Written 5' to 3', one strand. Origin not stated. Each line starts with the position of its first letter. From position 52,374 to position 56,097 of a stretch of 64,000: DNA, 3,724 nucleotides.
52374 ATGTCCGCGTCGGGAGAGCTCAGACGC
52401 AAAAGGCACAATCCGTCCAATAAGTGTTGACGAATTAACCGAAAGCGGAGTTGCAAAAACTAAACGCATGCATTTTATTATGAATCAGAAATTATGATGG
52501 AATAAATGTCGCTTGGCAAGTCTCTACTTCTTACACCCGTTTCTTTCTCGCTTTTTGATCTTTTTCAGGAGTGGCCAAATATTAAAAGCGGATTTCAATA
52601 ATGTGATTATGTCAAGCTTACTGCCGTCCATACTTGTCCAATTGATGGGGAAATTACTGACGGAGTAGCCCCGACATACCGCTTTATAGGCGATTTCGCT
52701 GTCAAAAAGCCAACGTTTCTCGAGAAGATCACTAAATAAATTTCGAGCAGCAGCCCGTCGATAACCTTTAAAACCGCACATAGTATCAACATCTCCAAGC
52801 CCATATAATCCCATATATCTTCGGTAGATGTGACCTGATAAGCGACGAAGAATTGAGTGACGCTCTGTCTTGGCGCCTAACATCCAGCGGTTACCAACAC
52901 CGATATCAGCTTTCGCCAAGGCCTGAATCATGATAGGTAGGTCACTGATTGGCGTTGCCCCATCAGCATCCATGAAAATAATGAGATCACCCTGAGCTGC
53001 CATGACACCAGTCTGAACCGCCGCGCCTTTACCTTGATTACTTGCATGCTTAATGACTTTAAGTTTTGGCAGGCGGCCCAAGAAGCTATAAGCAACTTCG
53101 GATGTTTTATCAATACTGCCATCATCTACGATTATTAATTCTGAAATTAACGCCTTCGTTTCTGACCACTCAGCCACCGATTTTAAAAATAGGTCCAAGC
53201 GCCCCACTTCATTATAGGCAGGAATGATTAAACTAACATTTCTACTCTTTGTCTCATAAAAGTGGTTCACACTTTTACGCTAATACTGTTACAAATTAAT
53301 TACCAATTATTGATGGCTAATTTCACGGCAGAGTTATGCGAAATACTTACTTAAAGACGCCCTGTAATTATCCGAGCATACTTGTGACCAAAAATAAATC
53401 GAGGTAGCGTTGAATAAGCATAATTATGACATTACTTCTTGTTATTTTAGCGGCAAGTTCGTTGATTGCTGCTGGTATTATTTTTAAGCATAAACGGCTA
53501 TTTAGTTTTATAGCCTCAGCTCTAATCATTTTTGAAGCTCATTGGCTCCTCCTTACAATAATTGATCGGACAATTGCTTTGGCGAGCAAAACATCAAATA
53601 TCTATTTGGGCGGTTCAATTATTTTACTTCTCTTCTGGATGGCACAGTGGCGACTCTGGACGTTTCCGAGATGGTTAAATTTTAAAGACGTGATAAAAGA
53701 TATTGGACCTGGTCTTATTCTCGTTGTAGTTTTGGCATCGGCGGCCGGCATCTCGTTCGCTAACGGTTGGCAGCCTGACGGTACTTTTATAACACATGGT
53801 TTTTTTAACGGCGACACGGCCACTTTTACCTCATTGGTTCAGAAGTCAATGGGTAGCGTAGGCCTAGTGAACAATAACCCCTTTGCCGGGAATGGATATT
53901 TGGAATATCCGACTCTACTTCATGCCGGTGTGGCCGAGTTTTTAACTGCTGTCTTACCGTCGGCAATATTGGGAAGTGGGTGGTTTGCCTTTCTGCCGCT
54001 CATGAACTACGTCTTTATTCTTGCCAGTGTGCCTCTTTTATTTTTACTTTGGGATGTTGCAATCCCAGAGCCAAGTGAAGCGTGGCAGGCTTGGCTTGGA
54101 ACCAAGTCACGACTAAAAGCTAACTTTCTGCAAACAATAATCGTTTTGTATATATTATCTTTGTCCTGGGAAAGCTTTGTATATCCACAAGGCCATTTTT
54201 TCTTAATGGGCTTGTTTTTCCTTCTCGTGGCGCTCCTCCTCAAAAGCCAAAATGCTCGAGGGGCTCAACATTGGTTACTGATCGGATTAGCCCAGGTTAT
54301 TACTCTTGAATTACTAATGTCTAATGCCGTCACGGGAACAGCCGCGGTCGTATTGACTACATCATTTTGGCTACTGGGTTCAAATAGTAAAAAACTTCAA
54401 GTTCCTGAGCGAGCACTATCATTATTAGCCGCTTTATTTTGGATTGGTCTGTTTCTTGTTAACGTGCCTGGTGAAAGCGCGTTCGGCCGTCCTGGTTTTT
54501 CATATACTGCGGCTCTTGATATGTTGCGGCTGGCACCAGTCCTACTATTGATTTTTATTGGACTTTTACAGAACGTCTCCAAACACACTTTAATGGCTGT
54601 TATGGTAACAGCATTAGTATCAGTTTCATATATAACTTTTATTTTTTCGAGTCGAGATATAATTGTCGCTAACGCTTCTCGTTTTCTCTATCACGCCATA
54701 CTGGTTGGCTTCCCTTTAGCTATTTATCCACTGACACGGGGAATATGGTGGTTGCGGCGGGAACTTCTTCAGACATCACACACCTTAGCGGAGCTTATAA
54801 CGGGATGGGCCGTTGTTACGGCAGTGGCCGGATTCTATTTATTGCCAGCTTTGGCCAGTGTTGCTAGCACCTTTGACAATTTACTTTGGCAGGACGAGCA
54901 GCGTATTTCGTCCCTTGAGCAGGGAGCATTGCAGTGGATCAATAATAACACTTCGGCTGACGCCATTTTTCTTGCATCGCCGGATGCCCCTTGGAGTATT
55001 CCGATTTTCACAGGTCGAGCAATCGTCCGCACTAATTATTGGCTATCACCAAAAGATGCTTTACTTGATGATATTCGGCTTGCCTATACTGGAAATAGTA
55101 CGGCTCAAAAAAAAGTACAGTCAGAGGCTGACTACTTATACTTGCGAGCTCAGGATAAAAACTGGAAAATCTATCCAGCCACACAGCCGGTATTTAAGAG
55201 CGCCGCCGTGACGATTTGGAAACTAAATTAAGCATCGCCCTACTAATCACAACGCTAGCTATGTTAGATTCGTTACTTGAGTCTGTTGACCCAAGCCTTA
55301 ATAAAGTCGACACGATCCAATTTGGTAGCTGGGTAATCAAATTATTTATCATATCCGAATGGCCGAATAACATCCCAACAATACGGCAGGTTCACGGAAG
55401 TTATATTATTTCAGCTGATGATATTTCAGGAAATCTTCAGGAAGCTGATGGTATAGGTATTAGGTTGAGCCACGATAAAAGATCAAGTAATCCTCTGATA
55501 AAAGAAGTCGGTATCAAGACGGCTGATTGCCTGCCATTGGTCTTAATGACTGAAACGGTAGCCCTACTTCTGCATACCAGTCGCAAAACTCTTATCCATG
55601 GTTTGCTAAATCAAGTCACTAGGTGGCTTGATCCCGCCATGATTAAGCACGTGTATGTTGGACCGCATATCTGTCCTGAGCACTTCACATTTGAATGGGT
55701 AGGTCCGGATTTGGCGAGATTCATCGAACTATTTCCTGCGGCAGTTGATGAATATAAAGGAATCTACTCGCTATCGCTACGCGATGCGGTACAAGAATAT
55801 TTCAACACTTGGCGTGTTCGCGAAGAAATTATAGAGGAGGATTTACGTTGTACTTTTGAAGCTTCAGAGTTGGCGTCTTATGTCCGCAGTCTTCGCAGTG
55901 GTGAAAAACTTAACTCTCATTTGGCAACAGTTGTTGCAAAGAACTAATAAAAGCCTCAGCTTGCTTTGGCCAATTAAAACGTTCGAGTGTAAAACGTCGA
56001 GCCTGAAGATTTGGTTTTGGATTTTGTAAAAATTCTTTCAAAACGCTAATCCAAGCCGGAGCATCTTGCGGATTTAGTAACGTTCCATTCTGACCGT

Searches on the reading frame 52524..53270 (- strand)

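Call 10: search_protein_families(library=pfam, proteins=[window:52524-53270:-], max_evalue=0.0001)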
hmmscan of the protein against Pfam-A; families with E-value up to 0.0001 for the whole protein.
window:52524-53270:- (248 aa): 3 families
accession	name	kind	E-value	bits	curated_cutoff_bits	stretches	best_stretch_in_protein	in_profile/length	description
PF00535.33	Glycos_transf_2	-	1.8e-29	103.3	23.3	1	13-179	1-168/168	Glycosyl transferase family 2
PF10111.15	Glyco_tranf_2_2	-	2.9e-05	24.1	27.3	1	43-105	30-93/276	Glycosyltransferase like family 2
PF13641.12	Glyco_tranf_2_3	-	4.7e-05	23.9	27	1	12-119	3-112/230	Glycosyltransferase like family 2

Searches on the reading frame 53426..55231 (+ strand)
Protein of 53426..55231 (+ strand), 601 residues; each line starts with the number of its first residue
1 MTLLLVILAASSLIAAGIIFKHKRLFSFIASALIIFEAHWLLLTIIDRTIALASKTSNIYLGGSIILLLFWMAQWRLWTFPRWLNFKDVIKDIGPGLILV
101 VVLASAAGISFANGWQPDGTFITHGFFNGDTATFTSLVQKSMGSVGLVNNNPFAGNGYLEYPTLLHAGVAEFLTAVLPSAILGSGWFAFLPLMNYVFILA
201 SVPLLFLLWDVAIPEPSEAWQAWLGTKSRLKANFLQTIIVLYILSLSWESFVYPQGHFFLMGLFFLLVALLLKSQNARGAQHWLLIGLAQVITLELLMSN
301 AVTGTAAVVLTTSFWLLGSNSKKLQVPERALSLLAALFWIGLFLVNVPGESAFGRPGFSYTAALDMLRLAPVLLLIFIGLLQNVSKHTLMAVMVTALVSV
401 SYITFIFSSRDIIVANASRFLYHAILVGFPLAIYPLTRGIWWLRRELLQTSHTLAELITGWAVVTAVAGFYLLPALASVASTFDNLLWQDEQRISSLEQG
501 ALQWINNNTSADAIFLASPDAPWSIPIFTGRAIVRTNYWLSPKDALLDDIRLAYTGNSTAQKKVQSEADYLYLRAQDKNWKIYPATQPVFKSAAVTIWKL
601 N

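Call 10: search_protein_families(library=pfam, proteins=[window:53426-55231:+], max_evalue=0.0001)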
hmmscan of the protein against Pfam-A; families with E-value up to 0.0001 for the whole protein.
window:53426-55231:+ (601 aa): 1 family
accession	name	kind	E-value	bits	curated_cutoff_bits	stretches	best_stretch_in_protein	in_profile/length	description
PF20604.3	DUF6798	-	3.1e-05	24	26.9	1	499-534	4-38/61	Domain of unknown function (DUF6798)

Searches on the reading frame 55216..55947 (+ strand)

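Call 11: search_protein_families(library=pfam, proteins=[window:55216-55947:+], max_evalue=0.0001)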
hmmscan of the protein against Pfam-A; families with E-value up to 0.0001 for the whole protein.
window:55216-55947:+ (243 aa): 1 family
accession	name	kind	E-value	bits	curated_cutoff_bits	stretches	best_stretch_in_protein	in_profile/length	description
PF02578.20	Cu-oxidase_4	-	4.7e-11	43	22.9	1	51-230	44-232/238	Multi-copper polyphenol oxidoreductase laccase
